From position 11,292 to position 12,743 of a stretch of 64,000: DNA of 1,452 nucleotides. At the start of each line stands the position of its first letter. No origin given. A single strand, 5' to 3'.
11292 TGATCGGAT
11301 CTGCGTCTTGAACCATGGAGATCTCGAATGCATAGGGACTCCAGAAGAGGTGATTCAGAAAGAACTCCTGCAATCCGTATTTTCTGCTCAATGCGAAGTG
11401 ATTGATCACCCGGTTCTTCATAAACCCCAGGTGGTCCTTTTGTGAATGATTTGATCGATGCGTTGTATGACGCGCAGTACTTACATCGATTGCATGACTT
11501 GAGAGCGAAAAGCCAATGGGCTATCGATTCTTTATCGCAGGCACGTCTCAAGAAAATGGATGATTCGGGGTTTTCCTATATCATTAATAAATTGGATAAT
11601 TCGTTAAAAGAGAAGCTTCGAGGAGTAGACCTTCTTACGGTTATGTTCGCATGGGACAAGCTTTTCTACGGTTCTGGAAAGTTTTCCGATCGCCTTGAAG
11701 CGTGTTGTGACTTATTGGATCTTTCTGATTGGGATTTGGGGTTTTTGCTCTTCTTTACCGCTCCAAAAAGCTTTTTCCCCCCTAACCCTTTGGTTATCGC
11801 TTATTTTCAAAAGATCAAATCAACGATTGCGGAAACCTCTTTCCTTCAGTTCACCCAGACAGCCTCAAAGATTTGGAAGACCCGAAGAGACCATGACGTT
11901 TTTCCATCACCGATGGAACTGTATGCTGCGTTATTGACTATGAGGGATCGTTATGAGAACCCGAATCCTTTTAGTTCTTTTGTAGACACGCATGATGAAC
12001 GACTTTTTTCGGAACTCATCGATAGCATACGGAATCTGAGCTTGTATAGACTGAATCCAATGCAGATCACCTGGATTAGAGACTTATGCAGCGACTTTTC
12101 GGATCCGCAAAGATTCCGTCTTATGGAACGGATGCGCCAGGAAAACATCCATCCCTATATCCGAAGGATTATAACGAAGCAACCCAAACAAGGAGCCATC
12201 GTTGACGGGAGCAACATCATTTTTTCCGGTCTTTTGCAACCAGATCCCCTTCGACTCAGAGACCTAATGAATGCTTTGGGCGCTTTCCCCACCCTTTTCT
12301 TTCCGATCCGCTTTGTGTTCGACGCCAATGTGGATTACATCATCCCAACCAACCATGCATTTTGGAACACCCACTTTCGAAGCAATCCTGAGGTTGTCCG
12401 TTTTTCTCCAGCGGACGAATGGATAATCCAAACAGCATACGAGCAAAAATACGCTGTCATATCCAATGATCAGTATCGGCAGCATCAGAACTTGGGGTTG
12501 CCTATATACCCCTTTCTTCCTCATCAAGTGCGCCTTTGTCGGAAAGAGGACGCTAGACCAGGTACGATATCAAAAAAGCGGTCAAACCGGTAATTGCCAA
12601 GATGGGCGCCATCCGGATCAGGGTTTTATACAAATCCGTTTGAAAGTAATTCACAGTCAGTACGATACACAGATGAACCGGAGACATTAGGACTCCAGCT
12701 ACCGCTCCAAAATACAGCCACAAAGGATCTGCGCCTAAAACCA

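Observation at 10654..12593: Type-II-importer-like ABC nucleotide-binding protein paired with a soluble Zc3h12a-like NYN RNase-domain protein, with no permease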

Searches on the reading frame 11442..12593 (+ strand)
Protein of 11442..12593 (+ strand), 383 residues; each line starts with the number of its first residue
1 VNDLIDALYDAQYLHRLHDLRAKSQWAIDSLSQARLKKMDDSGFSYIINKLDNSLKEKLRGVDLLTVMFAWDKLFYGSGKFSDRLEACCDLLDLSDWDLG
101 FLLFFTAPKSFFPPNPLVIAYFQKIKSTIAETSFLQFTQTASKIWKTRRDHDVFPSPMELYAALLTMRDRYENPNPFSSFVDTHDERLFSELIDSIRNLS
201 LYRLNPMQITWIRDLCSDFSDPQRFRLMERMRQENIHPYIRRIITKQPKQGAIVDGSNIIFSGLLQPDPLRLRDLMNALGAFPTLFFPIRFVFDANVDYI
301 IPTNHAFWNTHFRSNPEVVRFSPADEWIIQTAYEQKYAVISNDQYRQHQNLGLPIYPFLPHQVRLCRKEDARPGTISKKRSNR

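Call 3: search_protein_families(library=pfam, proteins=[window:11442-12593:+], max_evalue=0.1)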
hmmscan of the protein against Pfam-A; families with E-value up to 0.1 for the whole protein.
window:11442-12593:+ (383 aa): 1 family
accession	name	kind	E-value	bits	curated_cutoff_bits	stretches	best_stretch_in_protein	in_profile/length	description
PF11977.14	RNase_Zc3h12a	-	0.012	15.8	23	1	325-350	90-115/154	Zc3h12a-like Ribonuclease NYN domain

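Call 4: search_protein_families(library=ncbifam, proteins=[window:11442-12593:+], max_evalue=0.1)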
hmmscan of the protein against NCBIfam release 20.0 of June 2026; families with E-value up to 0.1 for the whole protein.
window:11442-12593:+ (383 aa): 1 family
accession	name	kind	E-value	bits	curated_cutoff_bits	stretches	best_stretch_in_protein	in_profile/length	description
NF033453.1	BREX_3_BrxF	hypoth_equivalog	0.033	13.9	50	1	227-272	58-103/149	BREX-3 system P-loop-containing protein BrxF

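Call 6: find_homologous_proteins(query=window:11442-12593:+, max_evalue=0.001)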
Query window:11442-12593:+ (383 aa): 11 proteins with E <= 0.001 among 5297 candidates.
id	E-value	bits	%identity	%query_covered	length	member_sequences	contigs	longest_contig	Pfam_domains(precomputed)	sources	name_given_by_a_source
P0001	8.4e-262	886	100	100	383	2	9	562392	-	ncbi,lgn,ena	-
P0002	2.0e-221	753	85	100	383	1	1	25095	-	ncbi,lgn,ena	-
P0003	1.6e-148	513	60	96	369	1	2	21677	-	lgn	-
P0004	3.1e-86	308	40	97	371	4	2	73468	-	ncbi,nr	ncbi:MAG TPA: hypothetical protein P5560_04370 [Thermotogota bacterium]|nr:hypothetical protein [The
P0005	3.1e-85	305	39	95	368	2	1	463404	-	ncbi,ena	-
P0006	7.9e-85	303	39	93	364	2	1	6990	-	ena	-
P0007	1.9e-83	299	40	94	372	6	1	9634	-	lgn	-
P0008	2.8e-80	288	40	94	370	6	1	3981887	-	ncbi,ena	-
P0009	6.7e-80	287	39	94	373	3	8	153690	-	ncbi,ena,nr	ncbi:MAG TPA: hypothetical protein P5107_07165 [Thermotogota bacterium]|nr:hypothetical protein [The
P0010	1.9e-79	286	38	94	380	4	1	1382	-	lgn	-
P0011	2.1e-75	272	40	90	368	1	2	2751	-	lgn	-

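Call 7: find_encoding_contigs(protein=P0004, flank=8000, max_places=3)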
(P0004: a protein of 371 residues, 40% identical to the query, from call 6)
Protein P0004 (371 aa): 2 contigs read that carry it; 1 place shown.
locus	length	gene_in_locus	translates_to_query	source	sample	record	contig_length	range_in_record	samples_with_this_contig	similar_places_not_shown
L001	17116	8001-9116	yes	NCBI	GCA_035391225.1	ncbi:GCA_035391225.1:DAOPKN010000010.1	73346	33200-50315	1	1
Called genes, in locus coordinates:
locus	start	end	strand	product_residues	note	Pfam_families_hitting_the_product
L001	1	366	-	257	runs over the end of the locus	PF12146:Hydrolase_4, PF00561:Abhydrolase_1 (weak), PF12697:Abhydrolase_6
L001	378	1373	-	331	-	-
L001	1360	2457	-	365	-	PF10509:GalKase_gal_bdg, PF00288:GHMP_kinases_N, PF08544:GHMP_kinases_C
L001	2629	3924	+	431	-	PF03952:Enolase_N, PF00113:Enolase_C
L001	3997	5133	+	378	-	PF12679:ABC2_membrane_2, PF12698:ABC2_membrane_3, PF01061:ABC2_membrane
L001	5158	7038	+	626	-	PF01134:GIDA, PF12831:FAD_oxidored (weak), PF21680:GIDA_C_1st, PF13932:SAM_GIDA_C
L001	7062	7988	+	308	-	PF03547:Mem_trans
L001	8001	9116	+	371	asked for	-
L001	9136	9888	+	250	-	-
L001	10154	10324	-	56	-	-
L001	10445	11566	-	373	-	PF12698:ABC2_membrane_3, PF01061:ABC2_membrane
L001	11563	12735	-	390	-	PF12698:ABC2_membrane_3, PF01061:ABC2_membrane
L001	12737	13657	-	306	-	PF02463:SMC_N (faint), PF00005:ABC_tran, PF13175:AAA_15 (faint), PF13304:AAA_21, PF26919:ABC-like_C (weak)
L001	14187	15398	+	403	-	PF02812:ELFV_dehydrog_N, PF00208:ELFV_dehydrog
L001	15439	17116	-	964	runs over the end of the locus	PF14417:MEDS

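Call 8: find_encoding_contigs(protein=P0008, flank=8000, max_places=3)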
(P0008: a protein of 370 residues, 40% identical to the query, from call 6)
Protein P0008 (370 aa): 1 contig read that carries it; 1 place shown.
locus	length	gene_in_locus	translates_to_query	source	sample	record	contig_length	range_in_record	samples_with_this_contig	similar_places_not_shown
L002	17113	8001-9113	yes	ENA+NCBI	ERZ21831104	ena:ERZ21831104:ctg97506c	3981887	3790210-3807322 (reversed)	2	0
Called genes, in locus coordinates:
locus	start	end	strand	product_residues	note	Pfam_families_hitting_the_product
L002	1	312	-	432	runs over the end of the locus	PF02127:Peptidase_M18, PF05343:Peptidase_M42 (faint)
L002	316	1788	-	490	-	PF01546:Peptidase_M20, PF07687:M20_dimer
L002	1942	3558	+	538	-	-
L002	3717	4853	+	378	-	PF12679:ABC2_membrane_2, PF12698:ABC2_membrane_3, PF01061:ABC2_membrane, PF12730:ABC2_membrane_4 (weak)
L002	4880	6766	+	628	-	PF01134:GIDA, PF07992:Pyr_redox_2 (weak), PF12831:FAD_oxidored (weak), PF21680:GIDA_C_1st, PF13932:SAM_GIDA_C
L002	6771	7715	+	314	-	PF03547:Mem_trans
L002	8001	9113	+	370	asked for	-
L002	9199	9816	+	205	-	-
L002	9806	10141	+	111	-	PF13601:HTH_34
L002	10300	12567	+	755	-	PF00933:Glyco_hydro_3, PF01915:Glyco_hydro_3_C, PF14310:Fn3-like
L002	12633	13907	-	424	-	PF13660:DUF4147, PF05161:MOFRL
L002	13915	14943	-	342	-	-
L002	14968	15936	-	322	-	PF04055:Radical_SAM, PF16199:Radical_SAM_C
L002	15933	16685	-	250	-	PF22935:RM44_endonuclase (weak), PF14622:Ribonucleas_3_3, PF00636:Ribonuclease_3, PF00035:dsrm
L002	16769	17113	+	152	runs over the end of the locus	PF02590:SPOUT_MTase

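Call 9: find_encoding_contigs(protein=P0005, flank=8000, max_places=3)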
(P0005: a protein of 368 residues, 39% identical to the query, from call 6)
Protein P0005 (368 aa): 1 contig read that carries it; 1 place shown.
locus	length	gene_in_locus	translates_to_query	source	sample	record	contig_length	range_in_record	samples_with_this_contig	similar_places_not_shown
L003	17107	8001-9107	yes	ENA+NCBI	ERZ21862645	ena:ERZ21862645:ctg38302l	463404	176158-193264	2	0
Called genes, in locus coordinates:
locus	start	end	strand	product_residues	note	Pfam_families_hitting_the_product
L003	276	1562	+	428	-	PF03952:Enolase_N, PF00113:Enolase_C, PF07476:MAAL_C (weak)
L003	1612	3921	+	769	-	PF01966:HD, PF13487:HD_5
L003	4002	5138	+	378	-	PF12679:ABC2_membrane_2, PF12698:ABC2_membrane_3, PF01061:ABC2_membrane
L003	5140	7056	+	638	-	PF01134:GIDA, PF21680:GIDA_C_1st, PF13932:SAM_GIDA_C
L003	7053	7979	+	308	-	PF03547:Mem_trans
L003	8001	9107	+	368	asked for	-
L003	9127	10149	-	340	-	PF00005:ABC_tran, PF08352:oligo_HPY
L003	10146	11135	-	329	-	PF00005:ABC_tran, PF13304:AAA_21 (faint), PF08352:oligo_HPY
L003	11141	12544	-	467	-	PF12911:OppC_N (weak), PF00528:BPD_transp_1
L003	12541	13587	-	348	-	PF00528:BPD_transp_1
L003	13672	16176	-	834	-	PF00496:SBP_bac_5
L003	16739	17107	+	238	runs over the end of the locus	PF00072:Response_reg, PF00196:GerE, PF08281:Sigma70_r4_2 (weak)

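Call 10: find_encoding_contigs(protein=P0002, flank=10000, max_places=3)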
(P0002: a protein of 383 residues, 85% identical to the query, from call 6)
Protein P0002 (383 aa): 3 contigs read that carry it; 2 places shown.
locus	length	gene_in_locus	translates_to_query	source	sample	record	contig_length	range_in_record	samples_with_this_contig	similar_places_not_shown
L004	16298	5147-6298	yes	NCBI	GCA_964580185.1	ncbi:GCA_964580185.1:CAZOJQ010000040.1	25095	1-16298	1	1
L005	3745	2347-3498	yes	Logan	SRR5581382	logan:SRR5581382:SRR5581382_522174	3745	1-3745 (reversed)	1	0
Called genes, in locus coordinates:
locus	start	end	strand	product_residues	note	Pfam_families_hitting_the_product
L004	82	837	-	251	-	PF08281:Sigma70_r4_2 (weak), PF00196:GerE, PF09860:DUF2087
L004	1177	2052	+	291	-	PF02219:MTHFR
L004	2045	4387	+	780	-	PF02574:S-methyl_trans, PF00809:Pterin_bind, PF02607:B12-binding_2, PF02310:B12-binding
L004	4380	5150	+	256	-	PF13476:AAA_23 (weak), PF00005:ABC_tran, PF02463:SMC_N, PF13555:AAA_29 (weak), PF00004:AAA (faint), PF13304:AAA_21 (weak)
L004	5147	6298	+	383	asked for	-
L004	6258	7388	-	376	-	PF04165:DUF401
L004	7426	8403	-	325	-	PF04551:GcpE, PF26540:GcpE_C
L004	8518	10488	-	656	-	PF02824:TGS (weak), PF07973:tRNA_SAD, PF00587:tRNA-synt_2b, PF03129:HGTP_anticodon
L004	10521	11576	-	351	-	PF26370:KDD_N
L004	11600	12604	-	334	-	PF13624:SurA_N_3 (faint), PF13616:Rotamase_3, PF00639:Rotamase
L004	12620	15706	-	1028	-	PF04932:Wzy_C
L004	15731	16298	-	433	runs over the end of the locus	PF20154:LNT_N (weak), PF00795:CN_hydrolase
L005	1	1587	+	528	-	?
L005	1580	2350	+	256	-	PF13476:AAA_23 (weak), PF00005:ABC_tran, PF02463:SMC_N, PF13555:AAA_29 (weak), PF00004:AAA (faint), PF13304:AAA_21 (weak)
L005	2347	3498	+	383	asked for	-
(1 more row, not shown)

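Call 11: find_encoding_contigs(protein=P0003, flank=10000, max_places=3)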
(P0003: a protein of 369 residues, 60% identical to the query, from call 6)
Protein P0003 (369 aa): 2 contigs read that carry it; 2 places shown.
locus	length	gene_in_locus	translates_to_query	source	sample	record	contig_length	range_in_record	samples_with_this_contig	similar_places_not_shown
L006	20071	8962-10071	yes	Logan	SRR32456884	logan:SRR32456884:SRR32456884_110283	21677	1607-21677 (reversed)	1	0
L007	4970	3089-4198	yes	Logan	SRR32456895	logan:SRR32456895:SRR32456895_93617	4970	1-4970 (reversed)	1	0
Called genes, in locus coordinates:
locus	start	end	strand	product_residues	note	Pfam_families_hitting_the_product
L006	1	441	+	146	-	?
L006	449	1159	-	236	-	PF13230:GATase_4, PF13522:GATase_6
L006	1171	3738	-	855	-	-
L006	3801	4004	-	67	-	PF00313:CSD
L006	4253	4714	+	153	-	PF00011:HSP20, PF17886:ArsA_HSP20 (weak)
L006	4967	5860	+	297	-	PF02219:MTHFR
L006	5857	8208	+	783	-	PF02574:S-methyl_trans, PF00809:Pterin_bind, PF02607:B12-binding_2, PF02310:B12-binding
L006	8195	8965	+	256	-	PF00005:ABC_tran, PF02463:SMC_N, PF13304:AAA_21 (faint)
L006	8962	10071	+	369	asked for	-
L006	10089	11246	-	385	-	PF04165:DUF401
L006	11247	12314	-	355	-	PF04551:GcpE, PF26540:GcpE_C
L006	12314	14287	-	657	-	PF02824:TGS (weak), PF07973:tRNA_SAD, PF00587:tRNA-synt_2b, PF03129:HGTP_anticodon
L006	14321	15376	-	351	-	PF26370:KDD_N, PF00107:ADH_zinc_N (faint)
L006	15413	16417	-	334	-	PF13624:SurA_N_3, PF13616:Rotamase_3, PF00639:Rotamase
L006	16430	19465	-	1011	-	PF04932:Wzy_C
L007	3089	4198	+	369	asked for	-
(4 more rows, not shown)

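Call 12: find_encoding_contigs(protein=P0009, flank=8000, max_places=3)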
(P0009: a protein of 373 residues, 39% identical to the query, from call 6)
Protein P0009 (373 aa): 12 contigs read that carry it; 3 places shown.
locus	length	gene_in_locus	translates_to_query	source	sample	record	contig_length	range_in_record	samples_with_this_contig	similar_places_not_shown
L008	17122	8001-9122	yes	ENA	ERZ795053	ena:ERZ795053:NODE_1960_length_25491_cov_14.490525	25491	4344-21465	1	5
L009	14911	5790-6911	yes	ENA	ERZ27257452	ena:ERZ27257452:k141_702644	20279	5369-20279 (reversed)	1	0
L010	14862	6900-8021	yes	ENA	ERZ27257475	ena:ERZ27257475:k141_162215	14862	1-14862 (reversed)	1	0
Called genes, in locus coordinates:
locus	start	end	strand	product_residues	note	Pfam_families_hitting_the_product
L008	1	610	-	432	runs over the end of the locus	PF02127:Peptidase_M18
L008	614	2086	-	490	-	PF01546:Peptidase_M20, PF07687:M20_dimer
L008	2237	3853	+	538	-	-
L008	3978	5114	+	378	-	PF12679:ABC2_membrane_2, PF12698:ABC2_membrane_3, PF01061:ABC2_membrane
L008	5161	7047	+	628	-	PF01134:GIDA, PF12831:FAD_oxidored (weak), PF21680:GIDA_C_1st, PF13932:SAM_GIDA_C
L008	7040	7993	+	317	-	PF03547:Mem_trans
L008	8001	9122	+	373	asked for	-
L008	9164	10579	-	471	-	-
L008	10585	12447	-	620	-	PF13641:Glyco_tranf_2_3, PF00535:Glycos_transf_2, PF13632:Glyco_trans_2_3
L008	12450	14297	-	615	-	PF03170:CBM_BcsB_1st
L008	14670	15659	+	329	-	PF01073:3Beta_HSD, PF01370:Epimerase, PF02719:Polysacc_synt_2, PF04321:RmlD_sub_bind, PF07993:NAD_binding_4 (faint), PF13460:NAD_binding_10 (weak), PF16363:GDP_Man_Dehyd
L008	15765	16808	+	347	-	PF00528:BPD_transp_1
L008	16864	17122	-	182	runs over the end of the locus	PF01558:POR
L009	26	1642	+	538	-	-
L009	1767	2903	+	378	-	PF12679:ABC2_membrane_2, PF12698:ABC2_membrane_3, PF01061:ABC2_membrane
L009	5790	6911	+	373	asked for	-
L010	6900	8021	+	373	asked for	-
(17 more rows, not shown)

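Call 17: search_solved_structures(query=A1, max_evalue=10, show_alignments=3)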
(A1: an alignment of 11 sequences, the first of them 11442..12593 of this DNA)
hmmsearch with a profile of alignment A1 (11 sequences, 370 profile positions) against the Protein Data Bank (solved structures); distinct sequences matched with E-value up to 10: 10.
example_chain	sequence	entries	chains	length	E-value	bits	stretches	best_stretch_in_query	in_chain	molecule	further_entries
3v32_B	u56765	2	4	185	0.0025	20.3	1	325-362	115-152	Ribonuclease ZC3H12A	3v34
3v33_A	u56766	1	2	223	0.004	19.6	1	325-362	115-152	Ribonuclease ZC3H12A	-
5h9v_A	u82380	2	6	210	0.0046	19.4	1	325-362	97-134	Ribonuclease ZC3H12A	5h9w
7ndi_A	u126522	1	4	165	0.0049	19.3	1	324-362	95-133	Probable ribonuclease ZC3H12C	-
7ndh_A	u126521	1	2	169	0.0052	19.3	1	324-362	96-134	Probable ribonuclease ZC3H12C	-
6sjd_B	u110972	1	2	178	0.015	17.7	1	324-362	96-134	Probable ribonuclease ZC3H12B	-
7ndk_A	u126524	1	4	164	0.021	17.3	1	324-362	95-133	Probable ribonuclease ZC3H12C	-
7ndj_A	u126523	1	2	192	0.028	16.8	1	324-362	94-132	Probable ribonuclease ZC3H12C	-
8wzc_A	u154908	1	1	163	0.54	12.6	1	322-352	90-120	Protein KHNYN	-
9s2d_A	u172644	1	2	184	0.56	12.6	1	322-352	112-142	Protein KHNYN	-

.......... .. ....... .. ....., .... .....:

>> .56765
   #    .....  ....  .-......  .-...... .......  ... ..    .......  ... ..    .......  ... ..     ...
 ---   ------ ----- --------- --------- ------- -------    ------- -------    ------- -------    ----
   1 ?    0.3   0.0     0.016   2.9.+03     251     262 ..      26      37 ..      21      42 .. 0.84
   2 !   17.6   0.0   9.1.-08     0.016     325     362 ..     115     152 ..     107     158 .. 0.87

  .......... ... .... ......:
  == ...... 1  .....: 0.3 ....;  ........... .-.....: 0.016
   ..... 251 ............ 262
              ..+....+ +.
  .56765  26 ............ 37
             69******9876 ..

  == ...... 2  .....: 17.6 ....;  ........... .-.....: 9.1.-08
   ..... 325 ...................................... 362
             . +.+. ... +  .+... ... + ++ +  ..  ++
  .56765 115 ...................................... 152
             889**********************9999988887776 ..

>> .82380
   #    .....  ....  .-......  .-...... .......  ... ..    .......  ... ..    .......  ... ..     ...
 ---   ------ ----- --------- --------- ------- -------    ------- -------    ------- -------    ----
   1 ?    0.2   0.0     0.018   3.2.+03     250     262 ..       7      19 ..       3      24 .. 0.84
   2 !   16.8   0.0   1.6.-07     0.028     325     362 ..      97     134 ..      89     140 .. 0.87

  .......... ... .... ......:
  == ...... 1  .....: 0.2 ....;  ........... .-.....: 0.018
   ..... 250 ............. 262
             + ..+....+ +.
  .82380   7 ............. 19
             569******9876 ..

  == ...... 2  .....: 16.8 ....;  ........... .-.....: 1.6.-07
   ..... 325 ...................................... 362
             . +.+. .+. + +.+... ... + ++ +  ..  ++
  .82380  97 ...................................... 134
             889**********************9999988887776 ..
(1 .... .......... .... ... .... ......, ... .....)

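Call 21: find_related_loci(query=A1, collection=genome_contigs, flank=10000)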
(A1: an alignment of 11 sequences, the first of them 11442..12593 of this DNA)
Query A1 (383 aa) in genome_contigs; peptide patterns used: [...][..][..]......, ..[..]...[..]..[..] (x = any residue, [..] = any of these).
78 stretches matched a pattern; 19 encode a relative of the query (tblastn E <= 1e-3); 19 distinct loci.
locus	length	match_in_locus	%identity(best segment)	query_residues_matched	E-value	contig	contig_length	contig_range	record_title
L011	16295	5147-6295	85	1-383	0e+0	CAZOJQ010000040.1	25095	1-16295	MAG TPA_asm: uncultured Thermotogaceae bacterium isolate binchicken_co168_238 genome assembly, contig: NODE_3480_length_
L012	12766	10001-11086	41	1-360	4e-93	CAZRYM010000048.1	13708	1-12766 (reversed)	MAG TPA_asm: uncultured Thermotogaceae bacterium isolate binchicken_co42_456 genome assembly, contig: NODE_6707_length_1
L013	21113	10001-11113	40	1-371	7e-92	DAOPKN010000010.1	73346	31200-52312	MAG TPA_asm: Thermotogota bacterium isolate AMR_MDS_3250 NODE_351_length_73346_cov_16.544310, whole genome shotgun seque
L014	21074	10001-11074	39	6-362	1e-90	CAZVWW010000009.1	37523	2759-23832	MAG TPA_asm: uncultured Thermotogaceae bacterium isolate binchicken_co13_432 genome assembly, contig: NODE_1186_length_3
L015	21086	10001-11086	38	1-362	4e-90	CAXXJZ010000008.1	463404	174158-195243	MAG: uncultured Thermotogae bacterium isolate 23f89288-7d88-4897-b737-0766b8824836 genome assembly, contig: contig_8, wh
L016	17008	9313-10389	41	4-360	8e-90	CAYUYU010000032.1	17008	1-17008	MAG TPA_asm: uncultured Thermotogaceae bacterium isolate SRP252850_co1_167 genome assembly, contig: NODE_6180_length_170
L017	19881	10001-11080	40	1-360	2e-89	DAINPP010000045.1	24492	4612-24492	MAG TPA_asm: Thermotogota bacterium isolate CTOTU18411 NODE_1234_length_24492_cov_8.526783, whole genome shotgun sequenc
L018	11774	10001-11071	39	6-360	2e-88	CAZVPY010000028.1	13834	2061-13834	MAG TPA_asm: uncultured Thermotogaceae bacterium isolate binchicken_co42_66 genome assembly, contig: NODE_6614_length_13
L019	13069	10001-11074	39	3-358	2e-87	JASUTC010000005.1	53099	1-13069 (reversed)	MAG: Thermotogaceae bacterium isolate DJKA99_ANT-F21_bin.30 scaffold_116, whole genome shotgun sequence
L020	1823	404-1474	39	6-360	2e-92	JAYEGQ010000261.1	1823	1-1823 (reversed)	MAG: Thermotogota bacterium isolate MAG242 MAG242_261, whole genome shotgun sequence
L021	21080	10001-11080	39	1-360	2e-85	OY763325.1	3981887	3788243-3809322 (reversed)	MAG: uncultured Thermotogae bacterium isolate fcbefaaa-1511-4f39-b5ed-7dc52d8fa8ec genome assembly, chromosome: 1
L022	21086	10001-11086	39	1-360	2e-84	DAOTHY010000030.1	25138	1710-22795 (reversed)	MAG TPA_asm: Thermotogota bacterium isolate AMR_MDS_3039 NODE_2295_length_25138_cov_14.319579, whole genome shotgun sequ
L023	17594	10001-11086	39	1-360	4e-84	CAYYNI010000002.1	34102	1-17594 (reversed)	MAG TPA_asm: uncultured Thermotogaceae bacterium isolate binchicken_co271_59 genome assembly, contig: NODE_2125_length_3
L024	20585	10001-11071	39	6-360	6e-83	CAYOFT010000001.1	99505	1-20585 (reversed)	MAG TPA_asm: uncultured Thermotogaceae bacterium isolate binchicken_co42_461 genome assembly, contig: NODE_80_length_995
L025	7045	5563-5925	36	237-356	4e-17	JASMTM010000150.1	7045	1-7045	MAG: Petrotogales bacterium isolate GSC-VFA-60_REP10 CoA_60C_k149_43207, whole genome shotgun sequence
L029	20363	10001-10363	36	237-356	9e-17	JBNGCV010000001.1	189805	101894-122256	MAG: Kosmotogaceae bacterium isolate E05-009 bin5.fa-1, whole genome shotgun sequence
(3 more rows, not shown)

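Call 26: predict_structure(alignment_id=A1)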
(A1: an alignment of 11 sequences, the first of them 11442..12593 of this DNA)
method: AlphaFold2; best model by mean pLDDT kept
length: 383 residues; sequences in the alignment: 11
mean_pLDDT: 83.0   pTM: 0.50
mean pLDDT of the five models: 83.0, 82.0, 80.5, 79.1, 71.6
residues with pLDDT >= 90: 129; 70-90: 198; 50-70: 38; < 50: 18
segments of 3 or more residues with pLDDT < 50: 370-383
pLDDT, mean of each block of 10 residues (from residue 1): 67 85 91 88 87 86 90 93 95 93 93 90 68 89 88 91 84 53 82 90 88 86 86 91 87 90 71 90 90 85 85 88 87 91 67 82 68 35 31
secondary structure, 60 per line:
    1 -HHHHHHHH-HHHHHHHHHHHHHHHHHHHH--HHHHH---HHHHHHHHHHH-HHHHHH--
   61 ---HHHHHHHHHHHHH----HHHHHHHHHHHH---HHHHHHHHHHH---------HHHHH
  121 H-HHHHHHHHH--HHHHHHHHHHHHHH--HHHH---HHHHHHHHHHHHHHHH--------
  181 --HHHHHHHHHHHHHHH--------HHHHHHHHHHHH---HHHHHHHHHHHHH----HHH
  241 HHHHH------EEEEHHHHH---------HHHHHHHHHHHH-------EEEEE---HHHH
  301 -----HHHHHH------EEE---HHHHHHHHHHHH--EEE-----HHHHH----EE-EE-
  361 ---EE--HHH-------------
elements in order: H2-9 H11-30 H33-37 H41-51 H53-58 H64-76 H81-92 H96-106 H116-121 H123-131 H134-147 H150-153 H157-172 H183-197 H206-217 H221-233 H238-245 E252-255 H256-260 H270-281 E289-293 H297-300 H306-311 E318-320 H324-335 E338-340 H346-350
